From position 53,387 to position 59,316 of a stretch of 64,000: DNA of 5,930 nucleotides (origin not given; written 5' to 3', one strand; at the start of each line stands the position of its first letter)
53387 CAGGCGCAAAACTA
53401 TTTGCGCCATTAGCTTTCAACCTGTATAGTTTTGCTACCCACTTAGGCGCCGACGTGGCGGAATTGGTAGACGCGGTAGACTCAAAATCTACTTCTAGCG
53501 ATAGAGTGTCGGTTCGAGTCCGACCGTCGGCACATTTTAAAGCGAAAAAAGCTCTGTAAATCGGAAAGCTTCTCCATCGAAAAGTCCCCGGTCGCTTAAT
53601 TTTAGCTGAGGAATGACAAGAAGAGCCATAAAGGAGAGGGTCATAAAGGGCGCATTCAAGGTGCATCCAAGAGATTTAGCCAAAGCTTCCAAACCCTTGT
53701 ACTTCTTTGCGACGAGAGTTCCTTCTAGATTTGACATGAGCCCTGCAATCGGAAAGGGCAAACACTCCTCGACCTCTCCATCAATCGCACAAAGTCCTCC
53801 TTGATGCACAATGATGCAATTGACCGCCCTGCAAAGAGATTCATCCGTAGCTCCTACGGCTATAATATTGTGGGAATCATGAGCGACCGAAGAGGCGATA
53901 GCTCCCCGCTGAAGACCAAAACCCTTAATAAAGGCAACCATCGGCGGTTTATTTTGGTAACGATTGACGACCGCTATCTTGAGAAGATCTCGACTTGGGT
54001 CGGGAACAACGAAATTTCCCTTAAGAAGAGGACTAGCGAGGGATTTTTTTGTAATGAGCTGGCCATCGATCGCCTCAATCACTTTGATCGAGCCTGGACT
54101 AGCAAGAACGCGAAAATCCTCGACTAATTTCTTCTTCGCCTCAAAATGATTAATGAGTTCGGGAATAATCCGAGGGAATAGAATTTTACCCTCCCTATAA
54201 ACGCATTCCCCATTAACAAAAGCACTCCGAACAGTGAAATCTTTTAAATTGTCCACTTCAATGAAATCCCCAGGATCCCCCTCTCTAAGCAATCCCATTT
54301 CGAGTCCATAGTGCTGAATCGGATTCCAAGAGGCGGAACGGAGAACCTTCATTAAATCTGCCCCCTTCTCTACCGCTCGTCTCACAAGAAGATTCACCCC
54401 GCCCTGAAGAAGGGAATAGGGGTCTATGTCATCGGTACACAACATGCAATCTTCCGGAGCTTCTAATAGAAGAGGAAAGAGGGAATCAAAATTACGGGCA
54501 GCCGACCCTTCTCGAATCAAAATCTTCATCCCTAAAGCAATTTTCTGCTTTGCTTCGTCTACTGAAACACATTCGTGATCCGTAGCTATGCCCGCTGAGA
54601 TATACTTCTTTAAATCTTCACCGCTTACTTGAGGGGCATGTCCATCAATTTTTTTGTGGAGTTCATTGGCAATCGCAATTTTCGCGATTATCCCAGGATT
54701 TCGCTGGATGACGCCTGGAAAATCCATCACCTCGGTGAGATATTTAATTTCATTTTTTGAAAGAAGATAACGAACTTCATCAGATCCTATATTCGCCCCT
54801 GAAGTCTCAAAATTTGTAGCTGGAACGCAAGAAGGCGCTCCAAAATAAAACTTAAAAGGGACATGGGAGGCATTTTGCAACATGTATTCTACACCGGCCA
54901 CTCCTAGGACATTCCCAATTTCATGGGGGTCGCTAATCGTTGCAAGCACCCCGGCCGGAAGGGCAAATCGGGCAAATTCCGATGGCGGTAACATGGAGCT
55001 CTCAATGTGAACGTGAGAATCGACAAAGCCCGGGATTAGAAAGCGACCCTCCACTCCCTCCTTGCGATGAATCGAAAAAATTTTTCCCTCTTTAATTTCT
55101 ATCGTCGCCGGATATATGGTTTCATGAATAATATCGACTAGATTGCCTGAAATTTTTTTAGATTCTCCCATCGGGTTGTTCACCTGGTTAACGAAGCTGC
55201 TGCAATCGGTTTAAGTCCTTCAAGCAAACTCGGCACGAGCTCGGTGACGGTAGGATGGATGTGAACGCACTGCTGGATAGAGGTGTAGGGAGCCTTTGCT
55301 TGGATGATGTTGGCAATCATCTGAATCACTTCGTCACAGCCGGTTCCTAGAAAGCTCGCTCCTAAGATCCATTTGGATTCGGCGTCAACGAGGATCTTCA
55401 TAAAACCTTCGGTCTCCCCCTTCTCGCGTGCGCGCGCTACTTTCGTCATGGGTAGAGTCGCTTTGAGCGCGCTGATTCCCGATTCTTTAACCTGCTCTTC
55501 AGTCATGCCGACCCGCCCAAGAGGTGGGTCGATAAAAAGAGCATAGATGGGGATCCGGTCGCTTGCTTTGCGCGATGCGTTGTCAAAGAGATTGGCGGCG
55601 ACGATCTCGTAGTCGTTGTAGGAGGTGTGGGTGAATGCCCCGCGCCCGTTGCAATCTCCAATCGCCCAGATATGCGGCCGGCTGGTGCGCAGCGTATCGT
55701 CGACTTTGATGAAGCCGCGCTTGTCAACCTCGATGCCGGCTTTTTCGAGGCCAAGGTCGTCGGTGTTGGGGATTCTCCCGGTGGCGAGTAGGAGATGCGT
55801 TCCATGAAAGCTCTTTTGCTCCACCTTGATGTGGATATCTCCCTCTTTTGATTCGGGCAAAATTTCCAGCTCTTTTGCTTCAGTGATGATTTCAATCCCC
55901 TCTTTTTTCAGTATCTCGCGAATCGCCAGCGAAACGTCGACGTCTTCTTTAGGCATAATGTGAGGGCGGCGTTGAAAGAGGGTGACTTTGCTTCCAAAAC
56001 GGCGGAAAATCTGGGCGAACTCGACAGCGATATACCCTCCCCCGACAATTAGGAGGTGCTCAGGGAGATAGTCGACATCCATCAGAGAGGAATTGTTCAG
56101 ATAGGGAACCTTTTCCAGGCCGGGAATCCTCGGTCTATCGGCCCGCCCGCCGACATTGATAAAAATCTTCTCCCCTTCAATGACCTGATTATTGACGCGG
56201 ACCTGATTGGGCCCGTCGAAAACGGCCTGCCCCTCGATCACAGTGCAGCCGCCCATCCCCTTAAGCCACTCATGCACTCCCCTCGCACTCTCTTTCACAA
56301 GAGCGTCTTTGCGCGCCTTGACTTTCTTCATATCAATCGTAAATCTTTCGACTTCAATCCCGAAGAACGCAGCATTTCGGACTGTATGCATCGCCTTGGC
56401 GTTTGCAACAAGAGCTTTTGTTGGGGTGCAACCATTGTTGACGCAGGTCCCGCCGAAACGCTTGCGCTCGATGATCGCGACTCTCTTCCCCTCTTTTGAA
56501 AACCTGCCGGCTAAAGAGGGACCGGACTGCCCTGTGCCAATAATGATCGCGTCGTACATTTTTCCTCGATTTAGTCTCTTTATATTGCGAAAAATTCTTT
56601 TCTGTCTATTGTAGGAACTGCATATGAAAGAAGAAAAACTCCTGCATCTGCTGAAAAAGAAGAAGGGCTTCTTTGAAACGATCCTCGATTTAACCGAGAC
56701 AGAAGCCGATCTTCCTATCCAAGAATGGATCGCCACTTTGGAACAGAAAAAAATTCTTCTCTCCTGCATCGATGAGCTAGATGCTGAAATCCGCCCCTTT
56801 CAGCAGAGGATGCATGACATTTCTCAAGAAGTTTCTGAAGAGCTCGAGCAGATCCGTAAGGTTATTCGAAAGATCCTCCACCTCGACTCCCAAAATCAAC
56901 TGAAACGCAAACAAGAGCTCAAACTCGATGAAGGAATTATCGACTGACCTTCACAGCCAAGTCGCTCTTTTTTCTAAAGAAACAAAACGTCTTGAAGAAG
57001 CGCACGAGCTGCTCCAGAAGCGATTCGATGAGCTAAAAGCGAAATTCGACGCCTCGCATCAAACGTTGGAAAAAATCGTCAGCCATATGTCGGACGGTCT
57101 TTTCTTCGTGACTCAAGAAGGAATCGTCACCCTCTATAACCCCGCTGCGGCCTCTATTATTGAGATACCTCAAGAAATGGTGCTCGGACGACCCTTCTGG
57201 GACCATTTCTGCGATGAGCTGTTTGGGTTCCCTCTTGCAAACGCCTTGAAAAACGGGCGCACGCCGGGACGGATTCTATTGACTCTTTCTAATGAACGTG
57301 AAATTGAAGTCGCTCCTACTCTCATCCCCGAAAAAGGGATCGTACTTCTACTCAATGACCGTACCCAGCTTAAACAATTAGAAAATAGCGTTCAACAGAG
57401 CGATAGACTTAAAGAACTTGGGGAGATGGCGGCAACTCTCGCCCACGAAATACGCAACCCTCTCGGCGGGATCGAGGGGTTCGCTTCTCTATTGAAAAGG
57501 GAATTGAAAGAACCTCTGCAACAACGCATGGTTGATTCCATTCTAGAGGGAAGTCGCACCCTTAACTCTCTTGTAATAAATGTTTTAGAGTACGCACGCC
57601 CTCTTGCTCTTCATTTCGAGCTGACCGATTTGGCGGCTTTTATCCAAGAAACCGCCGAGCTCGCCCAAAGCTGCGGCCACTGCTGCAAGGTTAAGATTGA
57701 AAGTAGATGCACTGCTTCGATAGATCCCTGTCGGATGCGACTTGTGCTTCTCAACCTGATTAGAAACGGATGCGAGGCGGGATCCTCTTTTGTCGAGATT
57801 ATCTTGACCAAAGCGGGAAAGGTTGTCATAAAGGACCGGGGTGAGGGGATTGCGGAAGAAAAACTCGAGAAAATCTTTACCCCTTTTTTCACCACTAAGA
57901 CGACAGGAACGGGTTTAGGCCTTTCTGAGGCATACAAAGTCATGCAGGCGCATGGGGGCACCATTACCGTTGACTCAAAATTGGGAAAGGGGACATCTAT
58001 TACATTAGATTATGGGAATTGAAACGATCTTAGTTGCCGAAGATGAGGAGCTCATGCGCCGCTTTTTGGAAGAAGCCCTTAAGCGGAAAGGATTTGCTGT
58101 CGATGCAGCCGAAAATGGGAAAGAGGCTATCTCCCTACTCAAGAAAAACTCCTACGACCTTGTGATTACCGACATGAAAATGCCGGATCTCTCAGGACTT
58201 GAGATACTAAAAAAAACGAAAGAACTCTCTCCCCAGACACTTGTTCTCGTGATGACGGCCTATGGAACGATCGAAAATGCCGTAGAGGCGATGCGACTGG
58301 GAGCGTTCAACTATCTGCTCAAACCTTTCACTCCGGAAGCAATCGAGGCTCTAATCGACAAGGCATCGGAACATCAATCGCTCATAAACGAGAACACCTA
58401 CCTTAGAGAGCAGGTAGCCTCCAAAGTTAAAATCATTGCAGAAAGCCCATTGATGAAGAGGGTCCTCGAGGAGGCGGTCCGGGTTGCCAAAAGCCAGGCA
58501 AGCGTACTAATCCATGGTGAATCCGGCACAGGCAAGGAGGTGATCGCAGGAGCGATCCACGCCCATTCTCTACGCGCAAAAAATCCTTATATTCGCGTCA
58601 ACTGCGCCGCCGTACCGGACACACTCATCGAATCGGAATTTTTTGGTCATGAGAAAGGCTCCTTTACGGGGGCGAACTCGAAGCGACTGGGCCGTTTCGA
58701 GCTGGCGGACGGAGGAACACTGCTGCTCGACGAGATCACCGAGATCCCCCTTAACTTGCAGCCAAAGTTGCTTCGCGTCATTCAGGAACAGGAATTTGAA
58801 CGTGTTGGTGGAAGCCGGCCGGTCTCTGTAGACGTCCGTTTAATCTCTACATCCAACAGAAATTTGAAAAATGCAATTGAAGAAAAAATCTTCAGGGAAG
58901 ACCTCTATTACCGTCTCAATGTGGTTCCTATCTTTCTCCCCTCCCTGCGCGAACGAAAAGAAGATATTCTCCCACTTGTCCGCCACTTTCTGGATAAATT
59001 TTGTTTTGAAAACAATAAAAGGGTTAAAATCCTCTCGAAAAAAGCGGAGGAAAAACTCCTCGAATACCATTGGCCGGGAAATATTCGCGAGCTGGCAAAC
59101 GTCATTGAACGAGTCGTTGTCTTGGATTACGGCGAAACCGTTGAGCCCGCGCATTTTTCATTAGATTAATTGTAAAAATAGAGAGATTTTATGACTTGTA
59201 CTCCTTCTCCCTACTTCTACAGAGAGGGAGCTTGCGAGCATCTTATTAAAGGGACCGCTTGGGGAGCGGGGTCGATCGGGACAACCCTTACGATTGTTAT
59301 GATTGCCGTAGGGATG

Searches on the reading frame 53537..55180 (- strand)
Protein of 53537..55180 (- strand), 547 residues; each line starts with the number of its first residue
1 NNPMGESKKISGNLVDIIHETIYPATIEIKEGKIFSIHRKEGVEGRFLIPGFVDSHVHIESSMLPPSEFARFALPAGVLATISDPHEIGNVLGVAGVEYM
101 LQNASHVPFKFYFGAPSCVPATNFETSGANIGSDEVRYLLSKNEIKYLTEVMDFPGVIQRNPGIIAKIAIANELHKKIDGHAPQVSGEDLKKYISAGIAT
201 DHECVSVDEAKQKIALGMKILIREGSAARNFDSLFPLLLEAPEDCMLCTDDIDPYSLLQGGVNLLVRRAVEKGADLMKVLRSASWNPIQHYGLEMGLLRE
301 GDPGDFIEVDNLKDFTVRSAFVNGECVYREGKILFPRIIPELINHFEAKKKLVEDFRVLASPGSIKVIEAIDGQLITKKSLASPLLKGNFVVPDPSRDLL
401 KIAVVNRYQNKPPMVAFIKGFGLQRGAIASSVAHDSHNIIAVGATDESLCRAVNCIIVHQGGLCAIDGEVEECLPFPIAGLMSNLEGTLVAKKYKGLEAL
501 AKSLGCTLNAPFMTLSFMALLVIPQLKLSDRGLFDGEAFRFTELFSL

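Call 45: search_protein_families(library=pfam, proteins=[window:53537-55180:-], max_evalue=0.001)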
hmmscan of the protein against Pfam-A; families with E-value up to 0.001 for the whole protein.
window:53537-55180:- (547 aa): 3 families
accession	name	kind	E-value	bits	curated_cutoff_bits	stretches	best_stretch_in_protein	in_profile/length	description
PF13382.11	Adenine_deam_C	-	2.5e-60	203.2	27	1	374-539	1-168/169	Adenine deaminase C-terminal domain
PF01979.26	Amidohydro_1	-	6.7e-31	108.2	25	1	47-326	1-344/345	Amidohydrolase family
PF07969.17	Amidohydro_3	-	4.6e-09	36.7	29.7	0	165-334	295-471/472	Amidohydrolase family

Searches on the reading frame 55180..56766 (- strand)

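Call 45: search_protein_families(library=pfam, proteins=[window:55180-56766:-], max_evalue=0.001)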
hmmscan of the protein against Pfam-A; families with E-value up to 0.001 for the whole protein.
window:55180-56766:- (528 aa): 6 families
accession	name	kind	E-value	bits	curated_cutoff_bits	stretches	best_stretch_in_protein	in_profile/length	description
PF07992.20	Pyr_redox_2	-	6.6e-58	196.9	26.1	1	71-382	1-287/291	Pyridine nucleotide-disulphide oxidoreductase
PF02852.28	Pyr_redox_dim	-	1.1e-25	90.3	25.3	1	409-511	4-106/110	Pyridine nucleotide-disulphide oxidoreductase, dimerisation domain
PF00070.33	Pyr_redox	-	2.5e-24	86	22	1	237-308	1-72/82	Pyridine nucleotide-disulphide oxidoreductase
PF13738.12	Pyr_redox_3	-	1.1e-11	45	30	1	188-370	115-305/305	Pyridine nucleotide-disulphide oxidoreductase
PF13450.12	NAD_binding_8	-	1.8e-06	28.6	21.9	0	75-109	1-36/68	NAD(P)-binding Rossmann-like domain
PF03486.20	HI0933_like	-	0.00036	20.5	50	0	72-103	2-33/244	HI0933-like protein Rossmann domain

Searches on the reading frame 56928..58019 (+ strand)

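Call 45: search_protein_families(library=pfam, proteins=[window:56928-58019:+], max_evalue=0.001)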
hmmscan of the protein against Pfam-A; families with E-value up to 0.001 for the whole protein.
window:56928-58019:+ (364 aa): 8 families
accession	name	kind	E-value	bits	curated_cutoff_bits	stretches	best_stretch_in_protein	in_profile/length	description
PF02518.31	HATPase_c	-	1.2e-20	74.4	26.4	1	267-360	3-105/111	Histidine kinase-, DNA gyrase B-, and HSP90-like ATPase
PF00512.31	HisKA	-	2.2e-15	56.9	26.9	1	164-224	2-62/66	His Kinase A (phospho-acceptor) domain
PF00989.32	PAS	-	6.4e-06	26.6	22.6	1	47-92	3-48/113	PAS fold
PF13589.12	HATPase_c_3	-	1.4e-05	25.6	25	1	271-323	4-59/137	Histidine kinase-, DNA gyrase B-, and HSP90-like ATPase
PF13426.13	PAS_9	-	0.00015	22.4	27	1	56-126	2-75/103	PAS domain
PF24820.1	Diguanyl_cycl_sensor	-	0.00041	20.7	28.1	0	51-95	2-45/109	Diguanylate cyclase-like sensor domain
PF08448.16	PAS_4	-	0.00066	20.3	23.1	0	52-94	2-44/110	PAS fold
PF12860.13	PAS_7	-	0.00074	20.1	27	0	52-91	2-42/115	PAS fold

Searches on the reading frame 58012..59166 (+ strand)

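Call 45: search_protein_families(library=pfam, proteins=[window:58012-59166:+], max_evalue=0.001)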
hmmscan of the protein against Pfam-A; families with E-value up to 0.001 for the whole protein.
window:58012-59166:+ (385 aa): 5 families
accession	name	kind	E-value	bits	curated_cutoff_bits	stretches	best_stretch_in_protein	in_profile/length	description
PF00158.32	Sigma54_activat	-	1.3e-70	236.9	20.2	1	141-307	1-167/168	Sigma-54 interaction domain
PF00072.30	Response_reg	-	2.2e-31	108.7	30.2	1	6-115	1-110/111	Response regulator receiver domain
PF25601.1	AAA_lid_14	-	8.4e-26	90.1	27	1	313-383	1-71/87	AAA+ ATPase lid domain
PF14532.12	Sigma54_activ_2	-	4.7e-17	62.9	25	1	143-312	2-138/138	Sigma-54 interaction domain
PF07728.20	AAA_5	-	6.2e-07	29.9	22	1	165-284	2-124/139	AAA domain (dynein-related subfamily)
